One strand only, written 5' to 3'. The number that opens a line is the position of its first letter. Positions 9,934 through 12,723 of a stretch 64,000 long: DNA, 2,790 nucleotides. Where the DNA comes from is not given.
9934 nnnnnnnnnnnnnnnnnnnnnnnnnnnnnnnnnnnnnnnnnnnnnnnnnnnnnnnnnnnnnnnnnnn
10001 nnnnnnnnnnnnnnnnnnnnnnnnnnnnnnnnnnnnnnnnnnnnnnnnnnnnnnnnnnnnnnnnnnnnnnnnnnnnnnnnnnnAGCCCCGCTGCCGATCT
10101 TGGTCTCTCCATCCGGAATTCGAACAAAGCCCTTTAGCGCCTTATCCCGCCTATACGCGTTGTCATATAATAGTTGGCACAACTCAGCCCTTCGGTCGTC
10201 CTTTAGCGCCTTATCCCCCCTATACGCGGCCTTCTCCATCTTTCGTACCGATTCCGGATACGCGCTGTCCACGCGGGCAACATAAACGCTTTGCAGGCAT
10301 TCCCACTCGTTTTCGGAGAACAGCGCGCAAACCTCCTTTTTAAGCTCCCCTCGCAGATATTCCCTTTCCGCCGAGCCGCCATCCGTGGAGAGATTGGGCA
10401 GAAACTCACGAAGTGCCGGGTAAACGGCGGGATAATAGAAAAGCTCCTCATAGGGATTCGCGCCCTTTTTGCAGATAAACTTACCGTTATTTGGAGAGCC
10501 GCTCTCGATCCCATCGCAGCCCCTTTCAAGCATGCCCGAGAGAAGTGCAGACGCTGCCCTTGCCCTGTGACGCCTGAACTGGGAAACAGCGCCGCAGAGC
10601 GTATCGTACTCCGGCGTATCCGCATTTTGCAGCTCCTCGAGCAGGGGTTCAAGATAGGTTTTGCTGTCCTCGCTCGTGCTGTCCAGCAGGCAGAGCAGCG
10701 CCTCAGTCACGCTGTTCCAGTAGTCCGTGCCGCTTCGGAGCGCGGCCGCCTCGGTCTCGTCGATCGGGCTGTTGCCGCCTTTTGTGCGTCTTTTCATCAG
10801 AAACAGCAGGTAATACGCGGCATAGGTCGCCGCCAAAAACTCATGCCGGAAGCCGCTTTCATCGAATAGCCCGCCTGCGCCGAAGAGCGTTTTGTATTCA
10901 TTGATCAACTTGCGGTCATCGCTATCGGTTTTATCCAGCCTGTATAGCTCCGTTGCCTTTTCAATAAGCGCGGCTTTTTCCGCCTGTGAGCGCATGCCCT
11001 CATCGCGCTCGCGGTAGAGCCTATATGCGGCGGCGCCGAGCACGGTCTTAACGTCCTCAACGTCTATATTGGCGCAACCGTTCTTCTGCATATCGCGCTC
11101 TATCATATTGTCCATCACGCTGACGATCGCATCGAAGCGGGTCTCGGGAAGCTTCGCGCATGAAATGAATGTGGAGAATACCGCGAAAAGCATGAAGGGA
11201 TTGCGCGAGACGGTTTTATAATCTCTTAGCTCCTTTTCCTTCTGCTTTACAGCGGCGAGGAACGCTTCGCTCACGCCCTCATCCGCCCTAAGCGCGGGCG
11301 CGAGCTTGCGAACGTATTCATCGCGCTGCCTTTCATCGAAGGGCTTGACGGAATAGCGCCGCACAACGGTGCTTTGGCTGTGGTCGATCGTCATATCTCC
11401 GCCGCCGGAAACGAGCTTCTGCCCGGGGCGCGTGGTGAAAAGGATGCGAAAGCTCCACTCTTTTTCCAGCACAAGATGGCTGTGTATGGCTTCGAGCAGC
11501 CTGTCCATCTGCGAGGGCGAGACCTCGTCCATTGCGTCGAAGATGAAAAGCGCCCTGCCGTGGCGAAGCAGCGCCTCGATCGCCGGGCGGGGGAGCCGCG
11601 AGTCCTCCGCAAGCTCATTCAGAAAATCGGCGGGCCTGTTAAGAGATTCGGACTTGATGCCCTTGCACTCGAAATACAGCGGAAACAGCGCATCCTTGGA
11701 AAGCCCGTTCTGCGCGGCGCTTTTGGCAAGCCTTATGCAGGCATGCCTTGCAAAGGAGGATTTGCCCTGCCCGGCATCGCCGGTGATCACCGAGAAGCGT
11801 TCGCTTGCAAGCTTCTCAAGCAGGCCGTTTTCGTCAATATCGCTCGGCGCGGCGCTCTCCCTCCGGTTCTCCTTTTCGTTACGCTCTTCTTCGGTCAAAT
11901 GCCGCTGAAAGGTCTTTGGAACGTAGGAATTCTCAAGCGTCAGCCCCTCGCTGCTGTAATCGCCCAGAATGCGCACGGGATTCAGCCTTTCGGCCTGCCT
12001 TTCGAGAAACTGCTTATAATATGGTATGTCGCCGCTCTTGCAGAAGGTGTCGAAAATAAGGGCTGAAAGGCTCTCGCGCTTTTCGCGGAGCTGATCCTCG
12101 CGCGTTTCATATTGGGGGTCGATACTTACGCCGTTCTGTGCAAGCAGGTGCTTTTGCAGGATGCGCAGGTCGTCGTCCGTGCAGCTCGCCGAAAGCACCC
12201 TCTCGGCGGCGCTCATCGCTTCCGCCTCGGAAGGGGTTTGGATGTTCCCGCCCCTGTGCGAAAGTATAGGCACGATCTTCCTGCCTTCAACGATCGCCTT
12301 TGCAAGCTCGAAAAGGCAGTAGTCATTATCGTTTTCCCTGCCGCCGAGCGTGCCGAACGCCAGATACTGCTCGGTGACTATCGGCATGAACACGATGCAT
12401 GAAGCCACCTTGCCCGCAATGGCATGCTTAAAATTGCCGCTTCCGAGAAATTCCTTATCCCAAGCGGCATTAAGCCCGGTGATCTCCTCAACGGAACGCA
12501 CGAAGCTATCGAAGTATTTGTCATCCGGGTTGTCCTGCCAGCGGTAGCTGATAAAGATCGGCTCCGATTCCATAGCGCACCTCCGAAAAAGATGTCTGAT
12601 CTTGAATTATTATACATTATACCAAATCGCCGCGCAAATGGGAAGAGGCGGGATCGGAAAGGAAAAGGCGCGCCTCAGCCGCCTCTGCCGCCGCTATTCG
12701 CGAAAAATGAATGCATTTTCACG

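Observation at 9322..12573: Solo TIR-NACHT-LRR gene: plant-TNL-like architecture in a Clostridial chromosome (candidate NLR-type defence sensor)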

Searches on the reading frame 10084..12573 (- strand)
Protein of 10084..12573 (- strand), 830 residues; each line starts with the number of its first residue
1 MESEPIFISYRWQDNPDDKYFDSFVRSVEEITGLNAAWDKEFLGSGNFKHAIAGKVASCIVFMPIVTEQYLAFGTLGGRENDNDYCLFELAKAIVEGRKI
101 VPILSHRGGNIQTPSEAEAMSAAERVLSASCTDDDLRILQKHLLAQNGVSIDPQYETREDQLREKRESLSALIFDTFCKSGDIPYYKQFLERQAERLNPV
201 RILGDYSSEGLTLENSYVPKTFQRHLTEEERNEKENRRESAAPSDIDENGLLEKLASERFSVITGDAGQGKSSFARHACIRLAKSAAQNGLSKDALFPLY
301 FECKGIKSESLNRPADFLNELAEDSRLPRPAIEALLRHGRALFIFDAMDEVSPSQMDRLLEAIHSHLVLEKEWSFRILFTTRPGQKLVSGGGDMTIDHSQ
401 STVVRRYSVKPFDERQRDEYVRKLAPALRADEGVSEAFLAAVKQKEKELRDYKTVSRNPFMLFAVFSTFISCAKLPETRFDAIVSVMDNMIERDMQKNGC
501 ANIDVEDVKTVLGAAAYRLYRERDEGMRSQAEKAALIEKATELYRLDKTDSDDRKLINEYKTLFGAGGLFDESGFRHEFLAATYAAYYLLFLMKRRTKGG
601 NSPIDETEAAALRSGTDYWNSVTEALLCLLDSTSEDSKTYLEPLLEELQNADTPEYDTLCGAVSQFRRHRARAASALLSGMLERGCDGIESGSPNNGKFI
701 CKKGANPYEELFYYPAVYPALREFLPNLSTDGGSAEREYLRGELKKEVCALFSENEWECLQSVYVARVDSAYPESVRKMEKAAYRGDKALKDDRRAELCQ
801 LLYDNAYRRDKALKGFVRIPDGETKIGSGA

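Call 11: find_homologous_proteins(query=window:10084-12573:-, max_evalue=0.001)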
Query window:10084-12573:- (830 aa): 21 proteins with E <= 0.001 among 8000 candidates.
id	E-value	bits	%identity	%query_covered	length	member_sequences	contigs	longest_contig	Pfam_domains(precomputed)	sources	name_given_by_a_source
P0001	0.0e+0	1726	100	92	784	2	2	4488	PF05729.19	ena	-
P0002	6.1e-290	982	56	100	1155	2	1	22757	PF13306.13,PF05729.19,PF13855.13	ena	-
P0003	1.3e-268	911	52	100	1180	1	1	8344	PF13306.13,PF05729.19,PF13855.13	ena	-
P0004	1.4e-265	901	51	99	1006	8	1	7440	PF13306.13,PF05729.19,PF13676.12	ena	-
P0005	3.1e-262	890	51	99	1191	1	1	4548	PF13306.13,PF05729.19,PF13676.12,PF13855.13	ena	-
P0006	2.9e-259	881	49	99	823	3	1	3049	PF13306.13,PF05729.19,PF13676.12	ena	-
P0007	1.2e-257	875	51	100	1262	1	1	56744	PF13306.13,PF05729.19,PF13676.12,PF13855.13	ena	-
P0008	4.2e-256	870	51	94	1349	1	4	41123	PF13306.13,PF05729.19,PF12799.14,PF13676.12,PF13855.13,PF23952.2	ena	-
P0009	1.9e-254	865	50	95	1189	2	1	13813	PF13306.13,PF00659.25,PF05729.19,PF13855.13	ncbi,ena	-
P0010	9.2e-252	856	50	94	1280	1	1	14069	PF13306.13,PF00659.25,PF05729.19,PF13676.12,PF13855.13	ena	-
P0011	7.1e-242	823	49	99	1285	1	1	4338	PF13306.13,PF05729.19,PF13676.12,PF13855.13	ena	-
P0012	1.3e-241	822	48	99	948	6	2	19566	PF13306.13,PF05729.19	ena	-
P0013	1.2e-240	819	47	99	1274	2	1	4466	PF13306.13,PF05729.19,PF13676.12,PF13855.13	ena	-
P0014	4.3e-240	817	48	100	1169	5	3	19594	PF13306.13,PF05729.19,PF13676.12,PF13855.13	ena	-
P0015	1.5e-232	792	50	95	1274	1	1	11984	PF13306.13,PF05729.19,PF13676.12,PF13855.13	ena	-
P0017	4.3e-196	672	45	94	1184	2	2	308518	PF13306.13,PF05729.19,PF13676.12,PF13855.13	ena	-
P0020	1.5e-128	448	34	94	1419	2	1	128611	PF13306.13,PF05729.19,PF13676.12,PF13855.13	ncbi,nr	ncbi:MAG: leucine-rich repeat protein [Clostridia bacterium]|nr:leucine-rich repeat protein [Clostri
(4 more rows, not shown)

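Call 14: find_encoding_contigs(protein=P0017, flank=10000, max_places=3)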
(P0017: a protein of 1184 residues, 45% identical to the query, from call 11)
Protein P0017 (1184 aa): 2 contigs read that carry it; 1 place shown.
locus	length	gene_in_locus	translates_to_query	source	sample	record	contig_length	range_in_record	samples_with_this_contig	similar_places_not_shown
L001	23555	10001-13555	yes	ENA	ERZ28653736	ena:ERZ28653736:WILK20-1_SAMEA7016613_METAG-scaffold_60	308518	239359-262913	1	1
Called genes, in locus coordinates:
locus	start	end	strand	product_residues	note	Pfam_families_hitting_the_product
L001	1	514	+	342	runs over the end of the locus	PF08529:NusA_N, PF07650:KH_2 (faint), PF00575:S1 (weak), PF13184:KH_NusA_1st, PF26594:KH_NusA_2nd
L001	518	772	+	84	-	PF04296:YlxR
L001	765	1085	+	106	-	PF01248:Ribosomal_L7Ae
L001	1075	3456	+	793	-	PF04760:IF2_N, PF00009:GTP_EFTU, PF00071:Ras (weak), PF01926:MMR_HSR1, PF22042:EF-G_D2, PF11987:IF-2, PF03144:GTP_EFTU_D2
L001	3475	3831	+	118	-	PF02033:RBFA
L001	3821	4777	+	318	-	PF01368:DHH, PF02272:DHHA1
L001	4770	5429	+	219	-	PF01596:Methyltransf_3, PF01135:PCMT, PF05175:MTS (weak), PF01209:Ubie_methyltran (weak), PF13847:Methyltransf_31, PF08241:Methyltransf_11 (weak), PF13578:Methyltransf_24, PF13649:Methyltransf_25, +1 more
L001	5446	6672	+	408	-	PF01136:Peptidase_U32, PF16325:Peptidase_U32_C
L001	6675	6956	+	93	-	PF13560:HTH_31, PF12844:HTH_19, PF01381:HTH_3, PF13443:HTH_26 (weak)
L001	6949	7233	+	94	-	-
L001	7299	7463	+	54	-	-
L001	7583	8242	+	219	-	PF14378:PAP2_3 (weak), PF01569:PAP2 (weak)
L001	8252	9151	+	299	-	PF00892:EamA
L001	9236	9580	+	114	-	PF05635:23S_rRNA_IVP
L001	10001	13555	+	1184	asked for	PF13676:TIR_2 (weak), PF05729:NACHT, PF13306:LRR_5, PF13855:LRR_8 (faint), PF13306:LRR_5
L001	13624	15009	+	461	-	-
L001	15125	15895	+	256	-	PF01582:TIR, PF13676:TIR_2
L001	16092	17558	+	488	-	PF00665:rve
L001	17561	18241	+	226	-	PF01695:IstB_IS21, PF00308:Bac_DnaA (weak)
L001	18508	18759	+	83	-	-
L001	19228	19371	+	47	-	-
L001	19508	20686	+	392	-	-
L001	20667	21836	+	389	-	PF00561:Abhydrolase_1, PF12146:Hydrolase_4, PF12697:Abhydrolase_6 (weak)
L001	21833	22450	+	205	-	PF00300:His_Phos_1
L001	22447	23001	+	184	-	PF06414:Zeta_toxin, PF13238:AAA_18 (weak), PF13671:AAA_33 (weak)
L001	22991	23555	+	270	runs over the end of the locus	PF00702:Hydrolase, PF08282:Hydrolase_3, PF05116:S6PP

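Call 15: find_encoding_contigs(protein=P0020, flank=10000, max_places=3)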
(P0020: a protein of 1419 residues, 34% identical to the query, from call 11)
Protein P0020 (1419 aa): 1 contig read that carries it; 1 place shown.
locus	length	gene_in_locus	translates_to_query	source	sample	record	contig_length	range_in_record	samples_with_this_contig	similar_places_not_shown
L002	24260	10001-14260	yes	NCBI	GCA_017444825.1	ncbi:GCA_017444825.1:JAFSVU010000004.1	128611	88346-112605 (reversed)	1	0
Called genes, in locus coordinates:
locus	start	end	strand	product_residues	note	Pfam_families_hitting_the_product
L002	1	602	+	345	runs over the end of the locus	PF01381:HTH_3, PF13443:HTH_26 (weak), PF13560:HTH_31, PF06114:Peptidase_M78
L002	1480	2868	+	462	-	PF04326:SLFN_AlbA_2, PF13749:HATPase_c_4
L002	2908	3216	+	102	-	-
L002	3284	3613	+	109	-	-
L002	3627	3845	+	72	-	-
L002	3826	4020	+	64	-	-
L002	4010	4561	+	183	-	PF01863:YgjP-like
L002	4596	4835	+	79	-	PF24698:DUF7662 (weak)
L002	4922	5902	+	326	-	PF13280:WYL, PF25583:WCX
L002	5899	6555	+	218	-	-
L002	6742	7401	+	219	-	PF19789:DUF6273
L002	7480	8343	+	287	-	PF01541:GIY-YIG (weak)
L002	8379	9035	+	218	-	-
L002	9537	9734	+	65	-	-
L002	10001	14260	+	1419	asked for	PF13676:TIR_2 (weak), PF13855:LRR_8 (faint), PF05729:NACHT, PF13306:LRR_5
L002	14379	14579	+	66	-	-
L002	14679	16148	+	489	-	PF07228:SpoIIE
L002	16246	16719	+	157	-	PF11188:DUF2975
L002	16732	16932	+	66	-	PF13443:HTH_26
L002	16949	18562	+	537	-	PF13687:DUF4153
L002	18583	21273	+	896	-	PF08531:Bac_rhamnosid_N, PF05592:Bac_rhamnosid, PF17389:Bac_rhamnosid6H, PF17390:Bac_rhamnosid_C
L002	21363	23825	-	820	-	PF02311:AraC_binding, PF07883:Cupin_2, PF00165:HTH_AraC, PF12833:HTH_18, PF01229:Glyco_hydro_39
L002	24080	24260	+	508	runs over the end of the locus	PF00005:ABC_tran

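Call 16: find_encoding_contigs(protein=P0007, flank=10000, max_places=2)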
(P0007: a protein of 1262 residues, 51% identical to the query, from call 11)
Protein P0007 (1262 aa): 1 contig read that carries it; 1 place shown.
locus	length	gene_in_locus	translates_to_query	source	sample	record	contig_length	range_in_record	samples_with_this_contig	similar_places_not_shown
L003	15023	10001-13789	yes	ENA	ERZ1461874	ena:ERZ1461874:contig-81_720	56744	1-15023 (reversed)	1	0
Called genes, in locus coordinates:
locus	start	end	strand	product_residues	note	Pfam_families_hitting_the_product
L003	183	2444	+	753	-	PF19732:SpoIIE_N, PF07228:SpoIIE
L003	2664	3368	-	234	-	PF03575:Peptidase_S51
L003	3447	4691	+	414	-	-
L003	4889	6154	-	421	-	-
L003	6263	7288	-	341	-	PF00892:EamA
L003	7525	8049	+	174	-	PF02664:LuxS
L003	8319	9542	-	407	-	PF02073:Peptidase_M29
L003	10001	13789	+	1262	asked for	PF13676:TIR_2 (faint), PF05729:NACHT, PF13306:LRR_5, PF13855:LRR_8 (faint), PF13306:LRR_5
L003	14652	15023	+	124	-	?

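Call 17: find_encoding_contigs(protein=P0008, flank=10000, max_places=2)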
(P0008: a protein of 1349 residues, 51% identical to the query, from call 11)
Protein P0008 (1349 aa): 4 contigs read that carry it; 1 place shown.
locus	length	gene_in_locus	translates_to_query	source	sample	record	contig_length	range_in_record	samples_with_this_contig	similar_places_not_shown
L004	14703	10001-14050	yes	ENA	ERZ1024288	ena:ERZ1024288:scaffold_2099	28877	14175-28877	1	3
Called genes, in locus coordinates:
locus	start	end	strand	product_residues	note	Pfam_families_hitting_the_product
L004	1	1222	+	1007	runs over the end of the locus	-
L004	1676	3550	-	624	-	PF13676:TIR_2, PF13306:LRR_5, PF13855:LRR_8 (faint), PF13306:LRR_5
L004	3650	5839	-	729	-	PF01582:TIR, PF13676:TIR_2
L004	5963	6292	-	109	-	-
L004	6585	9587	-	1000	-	PF13635:DUF4143 (faint), PF09002:Card1_endonuc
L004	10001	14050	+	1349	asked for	PF13676:TIR_2 (weak), PF05729:NACHT, PF12799:LRR_4 (faint), PF13306:LRR_5, PF13855:LRR_8 (faint), PF23952:LRR_EndoS (faint), PF13306:LRR_5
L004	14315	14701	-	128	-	?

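Call 18: find_encoding_contigs(protein=P0002, flank=10000, max_places=2)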
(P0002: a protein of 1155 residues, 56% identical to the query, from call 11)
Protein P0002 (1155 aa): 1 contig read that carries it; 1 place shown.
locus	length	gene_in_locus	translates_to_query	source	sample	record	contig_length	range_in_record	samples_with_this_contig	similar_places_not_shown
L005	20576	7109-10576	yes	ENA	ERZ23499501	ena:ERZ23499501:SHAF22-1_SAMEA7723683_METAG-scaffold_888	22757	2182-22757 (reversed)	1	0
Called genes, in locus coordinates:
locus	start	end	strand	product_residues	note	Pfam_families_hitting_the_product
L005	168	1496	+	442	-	PF01637:ATPase_2 (faint), PF13173:AAA_14, PF13635:DUF4143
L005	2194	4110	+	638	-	PF03648:Glyco_hydro_67N, PF16126:DUF4838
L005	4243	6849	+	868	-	PF08238:Sel1 (faint), PF13676:TIR_2 (weak), PF07719:TPR_2 (faint), PF13176:TPR_7 (faint), PF13181:TPR_8 (faint), PF13424:TPR_12, PF24885:TPR_NPHP3, PF13424:TPR_12, +2 more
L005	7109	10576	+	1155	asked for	PF05729:NACHT, PF13306:LRR_5, PF13855:LRR_8 (faint), PF13306:LRR_5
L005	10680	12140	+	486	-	-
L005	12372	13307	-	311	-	PF00528:BPD_transp_1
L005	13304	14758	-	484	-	PF00528:BPD_transp_1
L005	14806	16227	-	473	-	PF01547:SBP_bac_1, PF13416:SBP_bac_8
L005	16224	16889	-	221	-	PF06271:RDD (weak)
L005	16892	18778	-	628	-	PF00005:ABC_tran, PF13304:AAA_21 (faint), PF17912:OB_MalK, PF08402:TOBE_2 (weak)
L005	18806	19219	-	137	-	-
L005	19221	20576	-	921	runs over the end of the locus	PF03714:PUD, PF02922:CBM_48, PF00128:Alpha-amylase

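Call 63: search_protein_representatives(protein=window:10084-12573:-)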
Query: 830 residues. Proteins with E-value up to 0.001 (for the whole library): 259; up to 1e-10: 25; up to 1e-30: 21. The best 150 are listed.
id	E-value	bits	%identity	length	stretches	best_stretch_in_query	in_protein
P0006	9.3e-260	880.5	50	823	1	6-828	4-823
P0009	6.1e-255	864.6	50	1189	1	5-790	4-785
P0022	2.9e-249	845.8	51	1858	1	3-784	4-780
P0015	4.7e-233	792.2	51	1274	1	3-788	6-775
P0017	1.4e-196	671.6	46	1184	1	3-784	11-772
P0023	3.4e-179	614.1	42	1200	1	15-788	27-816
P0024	5.7e-166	570.3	42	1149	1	5-768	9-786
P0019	7.1e-160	550.2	53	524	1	4-501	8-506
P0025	2.9e-135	468.8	49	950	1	381-828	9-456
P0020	4.8e-129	448.2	39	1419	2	6-692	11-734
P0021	6.5e-105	368.4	41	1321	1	6-787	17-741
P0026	5.4e-86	305.9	51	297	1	6-306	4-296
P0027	2.9e-66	240.6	29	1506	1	5-749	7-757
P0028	6.8e-66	239.4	30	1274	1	5-718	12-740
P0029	7.9e-66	239.2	30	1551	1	5-751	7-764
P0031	5.0e-59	216.7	30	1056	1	5-719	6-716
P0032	1.7e-48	181.8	28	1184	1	6-744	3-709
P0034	9.4e-39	149.6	34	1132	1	187-719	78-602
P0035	1.1e-34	136.2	28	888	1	187-756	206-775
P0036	4.7e-28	114.2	33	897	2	622-786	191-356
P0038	2.9e-15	71.9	27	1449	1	189-718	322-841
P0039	5.8e-11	57.7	33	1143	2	236-383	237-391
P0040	5.5e-10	54.5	25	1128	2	185-498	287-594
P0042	1.3e-09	53.3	27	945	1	244-598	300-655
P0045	4.2e-09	51.6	23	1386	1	261-688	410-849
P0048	1.7e-08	49.5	25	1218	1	261-689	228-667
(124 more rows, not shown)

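Call 64: search_protein_families(library=pfam, proteins=[P0023, P0024, P0027, P0028, P0029, P0031, P0032, P0035], max_evalue=0.001)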
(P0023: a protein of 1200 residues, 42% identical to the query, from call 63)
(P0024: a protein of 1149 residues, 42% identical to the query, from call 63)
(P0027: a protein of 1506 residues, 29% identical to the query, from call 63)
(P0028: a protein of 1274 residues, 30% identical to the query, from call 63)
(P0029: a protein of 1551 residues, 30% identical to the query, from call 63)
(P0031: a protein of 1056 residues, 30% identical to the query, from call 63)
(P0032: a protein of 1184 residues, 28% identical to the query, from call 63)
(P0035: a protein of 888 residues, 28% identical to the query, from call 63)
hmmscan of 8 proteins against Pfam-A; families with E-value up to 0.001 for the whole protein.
P0023 (1200 aa): 5 families
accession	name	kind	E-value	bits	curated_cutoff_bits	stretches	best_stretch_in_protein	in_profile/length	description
PF13306.12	LRR_5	-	9.1e-94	310.5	27.7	3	1038-1166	1-126/127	BspA type Leucine rich repeat region (6 copies)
PF05729.18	NACHT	-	4e-11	43.5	26.7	1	272-441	3-164/167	NACHT domain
PF13676.11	TIR_2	-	6.5e-10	40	28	1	30-123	9-94/122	TIR domain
PF13855.12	LRR_8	-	8.9e-06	25.8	27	0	1086-1124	16-55/61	Leucine rich repeat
PF13401.12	AAA_22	-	0.0005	20.8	27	0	268-374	4-102/130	AAA domain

P0024 (1149 aa): 6 families
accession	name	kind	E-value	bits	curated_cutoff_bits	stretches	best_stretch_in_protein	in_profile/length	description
PF13306.12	LRR_5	-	4e-40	137.1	27.7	2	998-1115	10-125/127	BspA type Leucine rich repeat region (6 copies)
PF05729.18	NACHT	-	8.9e-11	42.3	26.7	1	284-444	1-160/167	NACHT domain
PF13855.12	LRR_8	-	3.7e-06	27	27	0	1009-1053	12-57/61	Leucine rich repeat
PF24883.2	NPHP3_N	-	1e-05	26.3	24.8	0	357-406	116-164/164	Nephrocystin 3, N-terminal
PF13676.11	TIR_2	-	0.00061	20.7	28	0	10-123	1-105/122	TIR domain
PF13401.12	AAA_22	-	0.00081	20.2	27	0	284-404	6-121/130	AAA domain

P0027 (1506 aa): 5 families
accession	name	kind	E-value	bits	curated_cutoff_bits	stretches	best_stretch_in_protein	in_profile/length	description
PF13306.12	LRR_5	-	1.3e-91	303.6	27.7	5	902-997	17-110/127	BspA type Leucine rich repeat region (6 copies)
PF13676.11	TIR_2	-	7.8e-12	46.2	28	1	8-107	1-95/122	TIR domain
PF13855.12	LRR_8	-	1.3e-10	41.3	27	0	1046-1083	13-51/61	Leucine rich repeat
PF01582.25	TIR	-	1.1e-05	25.8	21.3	1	8-172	4-161/179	TIR domain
PF05729.18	NACHT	-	3.1e-05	24.3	26.7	1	258-382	3-132/167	NACHT domain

P0028 (1274 aa): 5 families
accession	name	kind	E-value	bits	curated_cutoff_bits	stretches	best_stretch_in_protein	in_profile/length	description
PF13306.12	LRR_5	-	4.7e-25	88.4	27.7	2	920-1023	14-115/127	BspA type Leucine rich repeat region (6 copies)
PF13676.11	TIR_2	-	1e-11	45.8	28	1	13-134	1-110/122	TIR domain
PF01582.25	TIR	-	2.3e-07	31.2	21.3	1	12-113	3-96/179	TIR domain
PF05729.18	NACHT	-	0.00035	20.9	26.7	1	292-413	2-131/167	NACHT domain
PF04665.18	Pox_A32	-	0.00041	20.3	22.8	1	289-316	12-40/242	Poxvirus A32 protein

P0029 (1551 aa): 5 families
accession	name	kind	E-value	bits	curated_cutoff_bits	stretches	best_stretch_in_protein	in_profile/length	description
PF13306.12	LRR_5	-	1.4e-97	322.8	27.7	5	1375-1490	12-126/127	BspA type Leucine rich repeat region (6 copies)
PF13855.12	LRR_8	-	1.1e-14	54.3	27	0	1198-1243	15-59/61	Leucine rich repeat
PF13676.11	TIR_2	-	1.2e-11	45.6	28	1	8-107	1-95/122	TIR domain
PF05729.18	NACHT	-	3.9e-06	27.3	26.7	1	257-381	2-131/167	NACHT domain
PF01582.25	TIR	-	2.7e-05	24.5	21.3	1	8-172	4-161/179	TIR domain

P0031 (1056 aa): 6 families
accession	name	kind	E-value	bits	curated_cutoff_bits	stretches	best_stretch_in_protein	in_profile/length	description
PF13306.12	LRR_5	-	8.5e-47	158.7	27.7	2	852-974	6-123/127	BspA type Leucine rich repeat region (6 copies)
PF13676.11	TIR_2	-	1.1e-15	58.6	28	1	8-118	2-105/122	TIR domain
PF05729.18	NACHT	-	4.4e-08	33.6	26.7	1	245-343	1-95/167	NACHT domain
PF01582.25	TIR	-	1.8e-07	31.5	21.3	1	7-141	4-135/179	TIR domain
PF13855.12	LRR_8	-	6.3e-06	26.3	27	0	938-980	13-54/61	Leucine rich repeat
PF13401.12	AAA_22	-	3.2e-05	24.7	27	1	243-351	4-106/130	AAA domain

P0032 (1184 aa): 5 families
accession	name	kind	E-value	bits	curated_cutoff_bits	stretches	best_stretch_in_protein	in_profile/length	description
PF13306.12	LRR_5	-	5.7e-88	291.7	27.7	4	1040-1150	2-109/127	BspA type Leucine rich repeat region (6 copies)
PF13855.12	LRR_8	-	1.7e-28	98.6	27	2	1081-1127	10-57/61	Leucine rich repeat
PF13676.11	TIR_2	-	2e-14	54.5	28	1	3-132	1-122/122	TIR domain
PF12799.13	LRR_4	-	1.3e-08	35.2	27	0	1074-1110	2-39/44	Leucine Rich repeats (2 copies)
PF05729.18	NACHT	-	3.3e-06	27.5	26.7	1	235-358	2-133/167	NACHT domain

P0035 (888 aa): 6 families
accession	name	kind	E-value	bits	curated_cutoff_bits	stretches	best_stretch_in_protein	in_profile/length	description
PF05729.18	NACHT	-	5.6e-13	49.5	26.7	1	288-435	2-160/167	NACHT domain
PF13401.12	AAA_22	-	2.1e-05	25.3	27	1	289-416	8-124/130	AAA domain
PF13245.12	AAA_19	-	4.2e-05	24.2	25.1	1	282-398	7-121/134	AAA domain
PF20720.3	nSTAND3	-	7.1e-05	23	27.2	1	281-341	12-46/155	Novel STAND NTPase 3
PF24883.2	NPHP3_N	-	0.00011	22.9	24.8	0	363-402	122-164/164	Nephrocystin 3, N-terminal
PF04665.18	Pox_A32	-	0.00092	19.2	22.8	1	281-381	7-114/242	Poxvirus A32 protein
